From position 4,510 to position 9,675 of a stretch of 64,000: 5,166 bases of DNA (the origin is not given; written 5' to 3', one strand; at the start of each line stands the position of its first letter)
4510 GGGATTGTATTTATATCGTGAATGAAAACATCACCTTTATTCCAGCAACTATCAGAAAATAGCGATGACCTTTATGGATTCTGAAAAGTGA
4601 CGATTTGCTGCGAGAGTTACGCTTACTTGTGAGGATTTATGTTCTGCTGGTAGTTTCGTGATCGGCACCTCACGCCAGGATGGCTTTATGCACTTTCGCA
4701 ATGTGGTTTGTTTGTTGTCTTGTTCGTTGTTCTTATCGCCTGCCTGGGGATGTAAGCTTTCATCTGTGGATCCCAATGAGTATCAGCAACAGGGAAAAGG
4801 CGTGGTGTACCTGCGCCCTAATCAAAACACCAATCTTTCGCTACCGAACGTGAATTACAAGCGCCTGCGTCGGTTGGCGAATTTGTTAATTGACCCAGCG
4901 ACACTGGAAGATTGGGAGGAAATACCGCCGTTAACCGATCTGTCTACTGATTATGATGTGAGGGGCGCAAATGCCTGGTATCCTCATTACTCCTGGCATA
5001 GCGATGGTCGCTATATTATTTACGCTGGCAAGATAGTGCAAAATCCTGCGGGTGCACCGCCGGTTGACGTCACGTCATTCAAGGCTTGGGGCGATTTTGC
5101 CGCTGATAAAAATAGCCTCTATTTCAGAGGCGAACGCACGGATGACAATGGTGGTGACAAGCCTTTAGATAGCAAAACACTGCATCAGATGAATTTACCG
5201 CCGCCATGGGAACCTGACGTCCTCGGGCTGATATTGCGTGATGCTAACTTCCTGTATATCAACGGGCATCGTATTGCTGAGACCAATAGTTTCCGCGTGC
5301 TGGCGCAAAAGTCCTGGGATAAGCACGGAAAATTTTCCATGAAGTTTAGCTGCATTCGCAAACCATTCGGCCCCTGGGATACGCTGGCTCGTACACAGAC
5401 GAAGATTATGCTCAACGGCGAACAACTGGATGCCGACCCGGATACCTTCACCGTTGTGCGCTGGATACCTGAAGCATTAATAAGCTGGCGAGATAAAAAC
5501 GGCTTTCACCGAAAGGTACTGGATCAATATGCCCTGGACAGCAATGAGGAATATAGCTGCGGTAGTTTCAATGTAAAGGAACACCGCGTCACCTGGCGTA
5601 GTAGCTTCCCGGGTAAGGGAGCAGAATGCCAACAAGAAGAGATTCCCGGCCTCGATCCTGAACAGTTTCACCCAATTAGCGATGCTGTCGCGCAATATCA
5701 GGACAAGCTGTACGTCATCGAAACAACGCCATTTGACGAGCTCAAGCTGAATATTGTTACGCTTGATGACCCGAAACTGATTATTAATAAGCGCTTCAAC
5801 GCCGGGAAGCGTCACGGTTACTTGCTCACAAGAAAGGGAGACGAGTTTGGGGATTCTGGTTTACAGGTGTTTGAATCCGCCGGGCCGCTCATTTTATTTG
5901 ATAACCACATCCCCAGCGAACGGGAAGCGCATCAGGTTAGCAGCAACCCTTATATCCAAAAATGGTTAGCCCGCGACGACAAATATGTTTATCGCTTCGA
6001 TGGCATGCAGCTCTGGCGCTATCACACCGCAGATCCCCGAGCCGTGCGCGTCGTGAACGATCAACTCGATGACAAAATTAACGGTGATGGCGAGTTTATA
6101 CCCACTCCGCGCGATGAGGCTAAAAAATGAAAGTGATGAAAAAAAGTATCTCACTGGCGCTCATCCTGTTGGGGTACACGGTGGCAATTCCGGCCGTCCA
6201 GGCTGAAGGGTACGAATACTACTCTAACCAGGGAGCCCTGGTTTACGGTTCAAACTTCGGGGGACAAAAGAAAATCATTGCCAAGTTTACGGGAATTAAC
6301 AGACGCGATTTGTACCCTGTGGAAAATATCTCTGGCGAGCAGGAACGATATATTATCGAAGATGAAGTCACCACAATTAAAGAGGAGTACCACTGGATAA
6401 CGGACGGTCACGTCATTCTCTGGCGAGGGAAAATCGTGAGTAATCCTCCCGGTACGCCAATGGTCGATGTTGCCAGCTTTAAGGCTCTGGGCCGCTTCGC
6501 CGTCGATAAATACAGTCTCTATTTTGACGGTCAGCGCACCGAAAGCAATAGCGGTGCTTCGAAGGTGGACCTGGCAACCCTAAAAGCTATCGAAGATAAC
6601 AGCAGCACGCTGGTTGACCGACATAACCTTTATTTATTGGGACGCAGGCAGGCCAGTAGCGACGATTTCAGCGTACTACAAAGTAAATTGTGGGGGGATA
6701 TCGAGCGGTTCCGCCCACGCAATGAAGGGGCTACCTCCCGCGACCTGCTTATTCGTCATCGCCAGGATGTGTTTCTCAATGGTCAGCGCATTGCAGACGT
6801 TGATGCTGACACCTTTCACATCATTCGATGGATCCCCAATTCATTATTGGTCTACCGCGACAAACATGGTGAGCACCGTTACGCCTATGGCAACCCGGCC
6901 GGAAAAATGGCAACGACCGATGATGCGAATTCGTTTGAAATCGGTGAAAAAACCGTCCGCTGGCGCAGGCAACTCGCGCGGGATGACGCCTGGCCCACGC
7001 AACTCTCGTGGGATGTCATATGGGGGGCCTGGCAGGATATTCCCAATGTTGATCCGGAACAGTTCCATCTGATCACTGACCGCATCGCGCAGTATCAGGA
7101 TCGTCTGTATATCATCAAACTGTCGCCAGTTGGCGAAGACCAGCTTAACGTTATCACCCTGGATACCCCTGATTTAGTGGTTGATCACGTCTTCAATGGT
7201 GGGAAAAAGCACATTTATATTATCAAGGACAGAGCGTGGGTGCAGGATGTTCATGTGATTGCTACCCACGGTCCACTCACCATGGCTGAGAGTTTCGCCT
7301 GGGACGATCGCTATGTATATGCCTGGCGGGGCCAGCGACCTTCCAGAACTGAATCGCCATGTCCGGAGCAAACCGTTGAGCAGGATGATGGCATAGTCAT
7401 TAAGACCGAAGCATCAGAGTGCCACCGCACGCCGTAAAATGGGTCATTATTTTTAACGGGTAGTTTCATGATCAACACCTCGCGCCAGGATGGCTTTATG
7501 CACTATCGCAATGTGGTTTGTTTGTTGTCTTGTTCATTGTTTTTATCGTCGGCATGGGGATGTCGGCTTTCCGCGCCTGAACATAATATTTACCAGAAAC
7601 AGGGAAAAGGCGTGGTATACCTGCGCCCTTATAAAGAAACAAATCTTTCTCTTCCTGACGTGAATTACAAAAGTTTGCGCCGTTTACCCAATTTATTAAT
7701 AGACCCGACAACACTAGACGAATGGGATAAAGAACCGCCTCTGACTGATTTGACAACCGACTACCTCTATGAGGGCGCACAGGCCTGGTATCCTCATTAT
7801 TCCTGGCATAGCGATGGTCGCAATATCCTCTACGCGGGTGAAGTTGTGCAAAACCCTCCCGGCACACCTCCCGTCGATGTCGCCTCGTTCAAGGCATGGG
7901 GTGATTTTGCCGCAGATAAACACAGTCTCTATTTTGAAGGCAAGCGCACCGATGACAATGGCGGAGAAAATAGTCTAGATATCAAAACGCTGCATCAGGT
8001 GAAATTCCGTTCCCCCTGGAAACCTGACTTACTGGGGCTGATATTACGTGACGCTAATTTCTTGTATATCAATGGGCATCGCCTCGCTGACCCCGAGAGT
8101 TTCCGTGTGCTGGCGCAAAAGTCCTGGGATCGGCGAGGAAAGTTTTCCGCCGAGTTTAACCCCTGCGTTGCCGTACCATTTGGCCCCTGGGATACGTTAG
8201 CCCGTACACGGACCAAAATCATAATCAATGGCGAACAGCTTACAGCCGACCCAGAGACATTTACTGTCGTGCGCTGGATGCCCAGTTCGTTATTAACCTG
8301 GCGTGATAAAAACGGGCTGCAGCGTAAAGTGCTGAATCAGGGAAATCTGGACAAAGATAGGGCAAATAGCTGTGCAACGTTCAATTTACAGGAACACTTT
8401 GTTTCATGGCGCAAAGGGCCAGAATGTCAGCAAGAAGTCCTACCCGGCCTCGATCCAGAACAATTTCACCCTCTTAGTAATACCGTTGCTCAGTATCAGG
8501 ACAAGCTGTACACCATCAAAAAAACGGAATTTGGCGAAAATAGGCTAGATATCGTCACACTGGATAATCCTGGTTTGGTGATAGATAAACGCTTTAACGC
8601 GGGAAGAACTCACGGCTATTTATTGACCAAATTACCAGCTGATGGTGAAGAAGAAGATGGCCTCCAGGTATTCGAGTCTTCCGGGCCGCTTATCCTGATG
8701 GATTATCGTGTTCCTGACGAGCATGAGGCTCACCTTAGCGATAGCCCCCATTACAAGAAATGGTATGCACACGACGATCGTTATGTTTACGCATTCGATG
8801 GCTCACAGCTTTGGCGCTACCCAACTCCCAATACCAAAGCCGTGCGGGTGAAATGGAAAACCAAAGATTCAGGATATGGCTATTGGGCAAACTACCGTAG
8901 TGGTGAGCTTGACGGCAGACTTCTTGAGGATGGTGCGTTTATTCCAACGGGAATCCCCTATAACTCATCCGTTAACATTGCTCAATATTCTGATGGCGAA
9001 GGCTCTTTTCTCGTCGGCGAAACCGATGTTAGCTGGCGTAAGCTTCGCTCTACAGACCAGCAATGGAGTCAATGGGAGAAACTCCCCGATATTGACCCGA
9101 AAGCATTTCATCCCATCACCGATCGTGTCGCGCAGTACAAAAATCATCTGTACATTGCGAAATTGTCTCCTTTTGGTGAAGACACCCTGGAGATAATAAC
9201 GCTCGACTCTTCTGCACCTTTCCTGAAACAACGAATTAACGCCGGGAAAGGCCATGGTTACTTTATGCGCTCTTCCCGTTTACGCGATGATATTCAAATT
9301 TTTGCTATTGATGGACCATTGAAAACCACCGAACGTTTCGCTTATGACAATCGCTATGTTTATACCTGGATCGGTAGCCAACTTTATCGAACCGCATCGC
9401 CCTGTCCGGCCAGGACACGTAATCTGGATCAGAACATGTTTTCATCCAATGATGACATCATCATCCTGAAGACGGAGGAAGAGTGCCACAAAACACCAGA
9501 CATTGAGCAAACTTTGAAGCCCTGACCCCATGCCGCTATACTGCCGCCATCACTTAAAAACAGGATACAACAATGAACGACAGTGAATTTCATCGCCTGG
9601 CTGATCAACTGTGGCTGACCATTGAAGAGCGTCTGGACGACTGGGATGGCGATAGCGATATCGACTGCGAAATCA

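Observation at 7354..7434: Conserved Cys-containing C-terminal tail shared by two paralogs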

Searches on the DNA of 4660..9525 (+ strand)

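Call 32: search_dna_similar(query=window:4660-9525:+, collection=ecoli_genomes, mode=near, max_rows=40, rows=spread)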
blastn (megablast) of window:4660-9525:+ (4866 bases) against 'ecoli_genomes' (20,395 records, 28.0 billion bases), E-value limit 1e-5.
Records with a match: 5387; places in all: 5731; records where one place covers at least 80% of the query: 29.
Genomes with a match: 5387 of 5426; with a place that covers at least 80% of the query: 29. Places per genome that has any: lowest 1, median 1, highest 3. On chromosomes: 5730 places; on plasmids: 1.
Best place of each record, by identity: >=99% 15; 95-99% 39; 90-95% 350; 80-90% 4549; 60-80% 434.
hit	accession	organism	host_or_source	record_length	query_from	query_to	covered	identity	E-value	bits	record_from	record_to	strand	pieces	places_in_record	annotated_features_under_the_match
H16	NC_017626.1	Escherichia coli 042 strain 042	-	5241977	1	4866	100%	99.9%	0e+0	8970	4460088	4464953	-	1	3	hypothetical protein (x2) | DKNYY domain-containing protein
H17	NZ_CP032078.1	Escherichia coli strain CT30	Avian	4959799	1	4866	65%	90.1%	0e+0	4272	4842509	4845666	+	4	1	hypothetical protein | DUF3304 domain-containing protein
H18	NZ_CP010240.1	Escherichia coli strain C7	cow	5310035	1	3692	36%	85.9%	0e+0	2062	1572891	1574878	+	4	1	hypothetical protein | DUF3304 domain-containing protein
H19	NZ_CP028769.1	Escherichia coli strain A5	Pig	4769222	1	3691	36%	85.7%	0e+0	2043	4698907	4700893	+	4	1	hypothetical protein | DUF3304 domain-containing protein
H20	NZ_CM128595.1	Escherichia coli strain 100181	Homo sapiens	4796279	1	3691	36%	85.9%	0e+0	1844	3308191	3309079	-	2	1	DKNYY family protein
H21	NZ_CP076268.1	Escherichia coli strain D217-5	Homo sapiens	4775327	7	3691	36%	85.5%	0e+0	1800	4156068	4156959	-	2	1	hypothetical protein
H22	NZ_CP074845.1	Escherichia coli strain 7_12_30A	bovine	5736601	1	3692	36%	85.0%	0e+0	1763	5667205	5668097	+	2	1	hypothetical protein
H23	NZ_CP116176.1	Escherichia coli strain DETEC-E601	sink countertop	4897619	1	3692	36%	84.9%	0e+0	1752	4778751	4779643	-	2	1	hypothetical protein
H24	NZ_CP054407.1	Escherichia coli strain KCJ3K291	Homo sapiens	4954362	1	3691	36%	84.2%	0e+0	1678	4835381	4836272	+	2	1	hypothetical protein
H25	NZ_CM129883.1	Escherichia coli strain MB06233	seawater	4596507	1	3691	36%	76.6%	4e-133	964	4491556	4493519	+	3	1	hypothetical protein | DUF3304 domain-containing protein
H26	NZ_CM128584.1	Escherichia coli strain 400625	Homo sapiens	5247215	2788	3691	19%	76.9%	8e-135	492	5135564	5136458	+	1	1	hypothetical protein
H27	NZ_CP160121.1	Escherichia coli strain 729_270514_x_12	Poultry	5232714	2800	3691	18%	77.0%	8e-135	492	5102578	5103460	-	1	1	hypothetical protein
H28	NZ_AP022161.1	Escherichia coli strain WP5-S18-ESBL-08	-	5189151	1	2990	8%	88.4%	4e-68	466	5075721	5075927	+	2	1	DKNYY family protein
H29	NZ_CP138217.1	Escherichia coli strain 20Y000092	Homo sapiens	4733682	1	2990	8%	87.4%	9e-65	444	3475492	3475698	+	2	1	DKNYY family protein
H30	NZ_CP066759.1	Escherichia coli O157:H7 strain ECP19-198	missing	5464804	1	2990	8%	81.0%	7e-36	282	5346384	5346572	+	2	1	DKNYY family protein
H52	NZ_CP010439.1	Escherichia coli K-12 strain K-12 MG1655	not applicable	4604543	2800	2993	4%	82.6%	7e-36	163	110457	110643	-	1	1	DKNYY family protein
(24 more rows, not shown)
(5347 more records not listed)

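Call 33: get_annotated_region(hit=H52, flank=1500)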
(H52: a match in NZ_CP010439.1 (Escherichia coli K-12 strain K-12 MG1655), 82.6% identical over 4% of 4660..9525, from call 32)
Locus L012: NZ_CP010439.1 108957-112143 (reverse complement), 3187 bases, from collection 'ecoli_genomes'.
description: Escherichia coli K-12 strain K-12 MG1655 chromosome, complete genome
organism: Escherichia coli K-12 strain K-12 MG1655 (NCBI taxid 83333)
replicon: chromosome; assembly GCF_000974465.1
host: -; source: not applicable; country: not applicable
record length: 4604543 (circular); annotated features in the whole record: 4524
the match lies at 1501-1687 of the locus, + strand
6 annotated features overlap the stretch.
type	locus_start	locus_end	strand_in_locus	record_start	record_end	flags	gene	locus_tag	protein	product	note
CDS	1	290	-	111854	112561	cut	yigA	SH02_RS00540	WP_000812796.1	DUF484 domain-containing protein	-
CDS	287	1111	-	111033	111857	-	dapF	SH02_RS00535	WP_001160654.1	diaminopimelate epimerase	-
CDS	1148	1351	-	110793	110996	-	lptM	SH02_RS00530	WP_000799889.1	LPS translocon maturation chaperone LptM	-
CDS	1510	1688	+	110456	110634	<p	-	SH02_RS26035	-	DKNYY family protein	frameshifted; internal stop; incomplete; partial in the middle of a contig; missing C-terminus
CDS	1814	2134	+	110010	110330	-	cyaY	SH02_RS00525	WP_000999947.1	iron donor protein CyaY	-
CDS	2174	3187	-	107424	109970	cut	cyaA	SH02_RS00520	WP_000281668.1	class I adenylate cyclase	-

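Call 34: get_annotated_region(hit=H17, flank=1500)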
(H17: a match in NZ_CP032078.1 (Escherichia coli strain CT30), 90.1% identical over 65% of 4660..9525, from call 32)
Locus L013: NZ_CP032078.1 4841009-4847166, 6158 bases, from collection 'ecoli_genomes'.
description: Escherichia coli strain CT30 chromosome, complete genome
organism: Escherichia coli strain CT30 (NCBI taxid 562)
replicon: chromosome; assembly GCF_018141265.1
host: Avian; source: -; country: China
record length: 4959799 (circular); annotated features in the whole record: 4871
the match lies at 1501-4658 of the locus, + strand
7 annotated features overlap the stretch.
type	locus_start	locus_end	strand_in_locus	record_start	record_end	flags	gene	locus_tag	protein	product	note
CDS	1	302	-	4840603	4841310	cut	yigA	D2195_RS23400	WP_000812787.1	DUF484 domain-containing protein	-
CDS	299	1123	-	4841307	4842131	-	dapF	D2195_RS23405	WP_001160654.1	diaminopimelate epimerase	-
CDS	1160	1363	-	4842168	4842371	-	lptM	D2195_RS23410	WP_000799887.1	LPS translocon maturation chaperone LptM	-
CDS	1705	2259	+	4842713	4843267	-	-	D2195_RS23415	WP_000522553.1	DUF3304 domain-containing protein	-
CDS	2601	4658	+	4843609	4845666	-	-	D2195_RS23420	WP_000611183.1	hypothetical protein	-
CDS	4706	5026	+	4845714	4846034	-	cyaY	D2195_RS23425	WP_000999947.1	iron donor protein CyaY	-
CDS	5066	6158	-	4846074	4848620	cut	cyaA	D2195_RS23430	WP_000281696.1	class I adenylate cyclase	-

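Call 44: search_dna_similar(query=L002:6526-9326:+, collection=ecoli_genomes, mode=near, max_rows=12, rows=spread)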
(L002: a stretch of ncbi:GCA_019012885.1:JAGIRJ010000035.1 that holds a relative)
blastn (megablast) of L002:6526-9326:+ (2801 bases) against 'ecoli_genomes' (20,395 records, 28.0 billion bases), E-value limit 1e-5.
Records with a match: 5297; places in all: 5621; records where one place covers at least 80% of the query: 1395.
Genomes with a match: 5297 of 5426; with a place that covers at least 80% of the query: 1395. Places per genome that has any: lowest 1, median 1, highest 3. On chromosomes: 5620 places; on plasmids: 1.
Best place of each record, by identity: 95-99% 1037; 90-95% 3674; 80-90% 580; 60-80% 6.
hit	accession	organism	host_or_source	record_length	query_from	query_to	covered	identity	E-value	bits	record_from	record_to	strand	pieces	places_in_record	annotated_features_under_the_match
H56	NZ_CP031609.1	Escherichia coli strain N3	Homo sapiens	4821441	1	2801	100%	98.6%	0e+0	4963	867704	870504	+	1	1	DKNYY family protein | hypothetical protein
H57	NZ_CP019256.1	Escherichia coli strain 13TMH22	Homo sapiens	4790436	1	2801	100%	96.8%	0e+0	4663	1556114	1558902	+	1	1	hypothetical protein (x2)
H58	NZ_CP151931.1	Escherichia coli strain 8178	Mus musculus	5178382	1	2801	100%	94.7%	0e+0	4342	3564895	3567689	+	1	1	DKNYY family protein | hypothetical protein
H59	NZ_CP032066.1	Escherichia coli strain E166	Avian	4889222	1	853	30%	93.2%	0e+0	1309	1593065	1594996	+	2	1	hypothetical protein | DUF3304 domain-containing protein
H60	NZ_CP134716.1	Escherichia coli strain RIVM_C040348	Homo sapiens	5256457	1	152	5%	91.4%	5e-50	209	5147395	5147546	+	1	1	DKNYY family protein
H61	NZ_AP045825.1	Escherichia coli strain 23CRST050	Homo sapiens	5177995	1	152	5%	90.8%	3e-48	204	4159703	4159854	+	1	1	DKNYY family protein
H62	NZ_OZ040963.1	Escherichia coli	-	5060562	1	152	5%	89.5%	5e-45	193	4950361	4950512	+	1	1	DKNYY family protein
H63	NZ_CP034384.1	Escherichia coli O157:H7 strain FRIK804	Calf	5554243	2725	2801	3%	94.8%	3e-23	121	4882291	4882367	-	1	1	none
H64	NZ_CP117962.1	Escherichia coli strain JM109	Homo sapiens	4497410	2725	2801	3%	94.8%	3e-23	121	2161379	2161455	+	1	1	none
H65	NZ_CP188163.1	Escherichia coli strain TUM24568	Laboratory developed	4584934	2725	2801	3%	94.8%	3e-23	121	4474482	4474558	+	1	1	none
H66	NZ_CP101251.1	Escherichia coli strain EC21Z-083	Homo sapiens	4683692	2725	2801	3%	93.5%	1e-21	115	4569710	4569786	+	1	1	none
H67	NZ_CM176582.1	Escherichia coli strain cS100a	Homo sapiens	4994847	2733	2801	2%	94.2%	7e-19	106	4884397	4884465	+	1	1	none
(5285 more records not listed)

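Call 45: search_dna_similar(query=window:8990-9525:+, collection=ecoli_genomes, mode=near, max_rows=12, rows=spread)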
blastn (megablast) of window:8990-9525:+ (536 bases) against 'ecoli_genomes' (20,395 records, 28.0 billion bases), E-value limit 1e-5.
Records with a match: 165; places in all: 165; records where one place covers at least 80% of the query: 165.
Genomes with a match: 165 of 5426; with a place that covers at least 80% of the query: 165. Places per genome that has any: lowest 1, median 1, highest 1. On chromosomes: 165 places; on plasmids: 0.
Best place of each record, by identity: >=99% 153; 95-99% 5; 90-95% 7.
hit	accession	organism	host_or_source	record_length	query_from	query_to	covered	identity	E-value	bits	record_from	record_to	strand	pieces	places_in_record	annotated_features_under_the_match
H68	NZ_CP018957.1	Escherichia coli strain Ecol_316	Homo sapiens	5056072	1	536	100%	99.8%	0e+0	985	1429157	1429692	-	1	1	hypothetical protein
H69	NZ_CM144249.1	Escherichia coli strain CB209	Homo sapiens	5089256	1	536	100%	99.8%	0e+0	985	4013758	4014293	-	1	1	hypothetical protein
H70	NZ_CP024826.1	Escherichia coli strain CREC-544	Homo sapiens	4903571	1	536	100%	99.3%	0e+0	968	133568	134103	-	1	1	hypothetical protein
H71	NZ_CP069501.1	Escherichia coli strain FDAARGOS_1268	Homo sapiens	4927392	1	536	100%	99.3%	0e+0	968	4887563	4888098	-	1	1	hypothetical protein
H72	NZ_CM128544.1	Escherichia coli strain MMC-J-0091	Homo sapiens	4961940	1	536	100%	99.3%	0e+0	968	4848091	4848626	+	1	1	hypothetical protein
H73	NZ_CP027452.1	Escherichia coli strain 2014C-3338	Homo sapiens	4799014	1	536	100%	99.1%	0e+0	963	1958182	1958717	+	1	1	hypothetical protein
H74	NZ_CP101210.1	Escherichia coli strain EC21Z-147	Homo sapiens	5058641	1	536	100%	99.1%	0e+0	963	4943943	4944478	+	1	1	hypothetical protein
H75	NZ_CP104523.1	Escherichia coli strain E7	Poultry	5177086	1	536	100%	99.1%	0e+0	963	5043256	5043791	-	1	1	hypothetical protein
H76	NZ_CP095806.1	Escherichia coli strain E371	avian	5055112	1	536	100%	99.1%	0e+0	963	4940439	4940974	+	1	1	hypothetical protein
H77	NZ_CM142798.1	Escherichia coli strain GPEC996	chicken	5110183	1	536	100%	99.1%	0e+0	963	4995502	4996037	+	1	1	hypothetical protein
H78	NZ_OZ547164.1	Escherichia coli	Homo sapiens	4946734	1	536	100%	99.1%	0e+0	963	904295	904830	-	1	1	hypothetical protein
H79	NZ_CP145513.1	Escherichia coli strain L1PEag1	cape gooseberry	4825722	1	536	100%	93.8%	0e+0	808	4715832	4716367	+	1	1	hypothetical protein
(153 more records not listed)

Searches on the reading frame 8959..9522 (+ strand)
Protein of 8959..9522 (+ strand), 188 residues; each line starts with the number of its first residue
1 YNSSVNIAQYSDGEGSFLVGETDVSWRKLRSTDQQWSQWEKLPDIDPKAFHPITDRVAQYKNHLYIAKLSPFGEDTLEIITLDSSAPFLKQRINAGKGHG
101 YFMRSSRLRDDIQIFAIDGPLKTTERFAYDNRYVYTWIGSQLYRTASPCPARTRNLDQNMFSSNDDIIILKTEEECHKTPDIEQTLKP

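Call 56: predict_structure(alignment_id=A3)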
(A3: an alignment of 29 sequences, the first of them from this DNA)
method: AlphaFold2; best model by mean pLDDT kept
length: 188 residues; sequences in the alignment: 29
mean_pLDDT: 84.8   pTM: 0.76
mean pLDDT of the five models: 84.8, 84.6, 84.4, 83.1, 82.9
residues with pLDDT >= 90: 112; 70-90: 43; 50-70: 20; < 50: 13
segments of 3 or more residues with pLDDT < 50: 1-6, 184-188
pLDDT, mean of each block of 10 residues (from residue 1): 44 78 87 70 96 93 92 88 89 93 86 95 95 95 97 81 86 90 50
secondary structure, 60 per line:
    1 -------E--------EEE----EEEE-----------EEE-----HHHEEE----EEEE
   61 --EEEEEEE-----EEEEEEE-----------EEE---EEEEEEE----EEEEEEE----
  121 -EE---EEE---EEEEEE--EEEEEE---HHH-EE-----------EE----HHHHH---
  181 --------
elements in order: E17-19 E24-27 E39-41 E50-52 E57-60 E63-69 E75-81 E93-95 E99-105 E110-116 E127-129 E133-138 E141-146 H173-177

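Call 61: find_homologous_proteins(query=A3, max_evalue=0.00001)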
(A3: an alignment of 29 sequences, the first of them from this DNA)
Query A3 (29 sequences) (188 aa, profile of the alignment): 8 proteins with E <= 0.00001 among 1121 candidates.
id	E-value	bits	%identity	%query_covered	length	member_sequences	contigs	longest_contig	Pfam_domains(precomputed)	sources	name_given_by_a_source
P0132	4.3e-81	289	86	100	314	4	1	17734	-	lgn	-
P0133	1.7e-65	238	60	90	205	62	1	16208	-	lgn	-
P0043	4.2e-61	224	49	94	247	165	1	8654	-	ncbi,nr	ncbi:DKNYY family protein, partial [Escherichia coli]|nr:DKNYY family protein [Escherichia coli]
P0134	7.4e-54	200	95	84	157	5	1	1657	-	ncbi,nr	ncbi:hypothetical protein KUS10_004316, partial [Escherichia coli]|nr:hypothetical protein [Escheric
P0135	9.3e-51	190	29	77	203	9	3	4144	-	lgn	-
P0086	1.7e-21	95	26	59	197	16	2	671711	-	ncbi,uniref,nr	ncbi:hypothetical protein [Klebsiella spallanzanii]|uniref:hypothetical protein n=1 Tax=Klebsiella s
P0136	2.4e-14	71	29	32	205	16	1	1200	-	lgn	-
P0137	1.8e-7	49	-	-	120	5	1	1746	-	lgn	-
